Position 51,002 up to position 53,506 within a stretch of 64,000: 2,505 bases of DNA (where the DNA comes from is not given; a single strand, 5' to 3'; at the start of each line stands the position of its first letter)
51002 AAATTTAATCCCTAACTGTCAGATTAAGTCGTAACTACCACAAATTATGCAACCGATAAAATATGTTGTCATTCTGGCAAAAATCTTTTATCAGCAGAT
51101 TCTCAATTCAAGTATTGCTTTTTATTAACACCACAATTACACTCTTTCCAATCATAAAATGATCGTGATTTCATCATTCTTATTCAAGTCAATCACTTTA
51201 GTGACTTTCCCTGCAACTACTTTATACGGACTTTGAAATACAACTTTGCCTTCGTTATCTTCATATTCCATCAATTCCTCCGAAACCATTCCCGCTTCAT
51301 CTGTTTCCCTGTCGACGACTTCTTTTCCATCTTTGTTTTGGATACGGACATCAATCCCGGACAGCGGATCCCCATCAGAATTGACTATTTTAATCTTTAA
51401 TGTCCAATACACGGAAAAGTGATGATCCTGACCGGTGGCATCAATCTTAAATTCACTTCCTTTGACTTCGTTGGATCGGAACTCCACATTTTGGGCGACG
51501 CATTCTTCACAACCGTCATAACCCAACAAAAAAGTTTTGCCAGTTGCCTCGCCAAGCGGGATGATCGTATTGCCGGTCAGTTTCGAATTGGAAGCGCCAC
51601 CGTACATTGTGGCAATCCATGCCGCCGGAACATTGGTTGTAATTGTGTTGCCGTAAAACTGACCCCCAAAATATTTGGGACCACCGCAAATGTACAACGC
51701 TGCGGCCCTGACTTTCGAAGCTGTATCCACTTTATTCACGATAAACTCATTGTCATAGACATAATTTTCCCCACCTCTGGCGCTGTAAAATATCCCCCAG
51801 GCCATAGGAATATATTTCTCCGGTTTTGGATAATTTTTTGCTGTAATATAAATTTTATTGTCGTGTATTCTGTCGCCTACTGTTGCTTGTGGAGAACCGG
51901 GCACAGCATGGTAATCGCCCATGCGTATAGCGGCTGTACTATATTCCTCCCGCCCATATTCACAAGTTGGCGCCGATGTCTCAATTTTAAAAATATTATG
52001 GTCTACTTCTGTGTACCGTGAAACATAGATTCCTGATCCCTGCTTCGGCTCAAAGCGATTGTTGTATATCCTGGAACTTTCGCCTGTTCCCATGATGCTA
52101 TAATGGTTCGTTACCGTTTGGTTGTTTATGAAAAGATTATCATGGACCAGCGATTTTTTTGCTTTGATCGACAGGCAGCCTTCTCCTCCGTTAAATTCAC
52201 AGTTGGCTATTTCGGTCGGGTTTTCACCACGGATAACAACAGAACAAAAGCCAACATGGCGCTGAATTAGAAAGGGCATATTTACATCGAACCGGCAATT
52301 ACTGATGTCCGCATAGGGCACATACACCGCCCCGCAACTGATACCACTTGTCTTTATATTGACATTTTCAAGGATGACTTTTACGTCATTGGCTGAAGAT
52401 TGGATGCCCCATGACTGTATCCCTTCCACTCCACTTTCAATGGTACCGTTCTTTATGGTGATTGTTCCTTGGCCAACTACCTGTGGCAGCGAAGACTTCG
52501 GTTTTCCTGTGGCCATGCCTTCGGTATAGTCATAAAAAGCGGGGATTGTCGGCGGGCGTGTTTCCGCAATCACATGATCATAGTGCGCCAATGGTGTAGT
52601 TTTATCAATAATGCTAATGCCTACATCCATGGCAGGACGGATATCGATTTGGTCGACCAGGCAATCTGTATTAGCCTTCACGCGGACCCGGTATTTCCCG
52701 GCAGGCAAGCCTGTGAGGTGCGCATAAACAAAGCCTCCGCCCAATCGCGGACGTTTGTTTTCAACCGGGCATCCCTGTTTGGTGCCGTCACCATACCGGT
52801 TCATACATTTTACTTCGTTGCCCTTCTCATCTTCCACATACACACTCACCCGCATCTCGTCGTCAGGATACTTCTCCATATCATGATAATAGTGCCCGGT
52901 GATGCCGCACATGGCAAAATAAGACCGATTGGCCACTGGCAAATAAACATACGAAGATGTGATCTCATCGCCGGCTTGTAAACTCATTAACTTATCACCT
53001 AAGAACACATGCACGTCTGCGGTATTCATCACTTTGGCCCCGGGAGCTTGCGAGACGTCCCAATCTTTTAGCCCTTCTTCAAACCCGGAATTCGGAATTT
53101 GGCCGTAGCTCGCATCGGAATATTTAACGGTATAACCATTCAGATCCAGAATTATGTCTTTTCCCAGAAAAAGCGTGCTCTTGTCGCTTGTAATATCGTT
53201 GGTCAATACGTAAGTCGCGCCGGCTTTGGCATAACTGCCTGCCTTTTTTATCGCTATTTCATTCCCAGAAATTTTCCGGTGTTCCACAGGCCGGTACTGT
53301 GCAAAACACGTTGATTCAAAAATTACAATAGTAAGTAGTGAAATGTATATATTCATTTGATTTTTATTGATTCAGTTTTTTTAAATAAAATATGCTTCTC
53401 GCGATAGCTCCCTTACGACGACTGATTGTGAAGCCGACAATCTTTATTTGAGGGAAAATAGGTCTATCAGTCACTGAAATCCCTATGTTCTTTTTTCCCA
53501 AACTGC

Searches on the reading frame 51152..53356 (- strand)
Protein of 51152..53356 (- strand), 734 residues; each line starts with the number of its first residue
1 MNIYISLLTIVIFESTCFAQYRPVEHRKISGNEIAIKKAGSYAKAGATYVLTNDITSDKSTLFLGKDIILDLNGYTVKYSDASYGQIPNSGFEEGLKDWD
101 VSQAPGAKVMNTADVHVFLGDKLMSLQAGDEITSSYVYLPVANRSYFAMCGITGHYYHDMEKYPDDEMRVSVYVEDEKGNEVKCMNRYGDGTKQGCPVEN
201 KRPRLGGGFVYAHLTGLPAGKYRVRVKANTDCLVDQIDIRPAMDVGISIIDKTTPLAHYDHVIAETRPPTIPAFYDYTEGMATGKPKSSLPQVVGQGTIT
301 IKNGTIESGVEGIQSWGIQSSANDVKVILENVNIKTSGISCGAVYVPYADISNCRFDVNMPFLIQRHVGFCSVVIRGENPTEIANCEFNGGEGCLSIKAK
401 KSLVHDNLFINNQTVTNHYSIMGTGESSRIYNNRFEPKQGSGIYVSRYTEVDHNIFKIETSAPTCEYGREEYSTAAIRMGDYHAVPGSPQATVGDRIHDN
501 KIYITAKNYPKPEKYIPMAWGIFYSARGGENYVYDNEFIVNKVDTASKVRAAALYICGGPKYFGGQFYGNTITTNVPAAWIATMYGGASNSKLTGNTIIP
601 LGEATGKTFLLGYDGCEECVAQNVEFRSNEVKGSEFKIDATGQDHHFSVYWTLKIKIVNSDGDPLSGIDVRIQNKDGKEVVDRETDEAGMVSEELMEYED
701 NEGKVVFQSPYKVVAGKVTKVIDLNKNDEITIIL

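Call 7: search_protein_families(library=pfam, proteins=[window:51152-53356:-], max_evalue=0.001)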
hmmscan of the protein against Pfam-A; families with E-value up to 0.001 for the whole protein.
window:51152-53356:- (734 aa): 2 families
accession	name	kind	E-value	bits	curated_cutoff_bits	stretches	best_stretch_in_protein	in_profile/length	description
PF05048.19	NosD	-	5.6e-05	23.1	23.6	1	311-456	17-146/212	Periplasmic copper-binding protein (NosD)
PF13620.12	CarboxypepD_reg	-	0.00054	20.7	32.3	0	653-689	2-38/82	Carboxypeptidase regulatory-like domain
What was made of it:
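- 51152..53356 (-): Right-handed beta-helix protein 1 (734 aa) with a C-terminal Ig-like domain; candidate depolymerase. NosD E 5.6e-5, just under cut-off (call 7).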

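Call 17: search_protein_families(library=ncbifam, proteins=[window:51152-53356:-], max_evalue=0.01)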
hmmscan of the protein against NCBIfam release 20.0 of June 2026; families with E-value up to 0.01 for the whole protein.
window:51152-53356:- (734 aa): 0 families

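Call 92: search_protein_families(library=pfam, alignment_id=A6, max_evalue=0.01)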
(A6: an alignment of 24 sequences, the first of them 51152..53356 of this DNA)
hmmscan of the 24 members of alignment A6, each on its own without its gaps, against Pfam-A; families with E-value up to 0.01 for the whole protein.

A. member 1, window:51152-53356:- (734 aa): 3 families
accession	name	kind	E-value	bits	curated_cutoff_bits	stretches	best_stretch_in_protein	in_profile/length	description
PF05048.19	NosD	-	5.6e-05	23.1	23.6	1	311-456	17-146/212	Periplasmic copper-binding protein (NosD)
PF13620.12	CarboxypepD_reg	-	0.00054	20.7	32.3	0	653-689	2-38/82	Carboxypeptidase regulatory-like domain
PF11974.14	bMG3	-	0.0018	18.6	34.9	1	661-707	24-71/103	Bacterial alpha-2-macroglobulin MG3 domain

B. families by the number of members that match (of 24 scanned): 9 families
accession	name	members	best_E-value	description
PF13620.12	CarboxypepD_reg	15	4.1e-05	Carboxypeptidase regulatory-like domain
PF02369.22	Big_1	11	4.6e-07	Bacterial Ig-like domain (group 1)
PF11974.14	bMG3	10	6.7e-05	Bacterial alpha-2-macroglobulin MG3 domain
PF13229.12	Beta_helix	9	1.6e-08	Right handed beta helix region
PF05048.19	NosD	9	1.8e-05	Periplasmic copper-binding protein (NosD)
PF09134.16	Invasin_D3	3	8.9e-05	Invasin, domain 3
PF17789.7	MG4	2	0.0016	Macroglobulin domain MG4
PF17802.7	SpaA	2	0.0027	Prealbumin-like fold domain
PF17936.7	Big_6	1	0.0051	Bacterial Ig domain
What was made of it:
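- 51152..53356 (-): In the family, 9 of 24 members hit Beta_helix (best 1.6e-8) and 15 of 24 hit CarboxypepD_reg (call 92).
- Checked: The beta-helix call is confirmed at family level: 9 of 24 members hit Pfam Beta_helix, best E 1.6e-8 (call 92).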
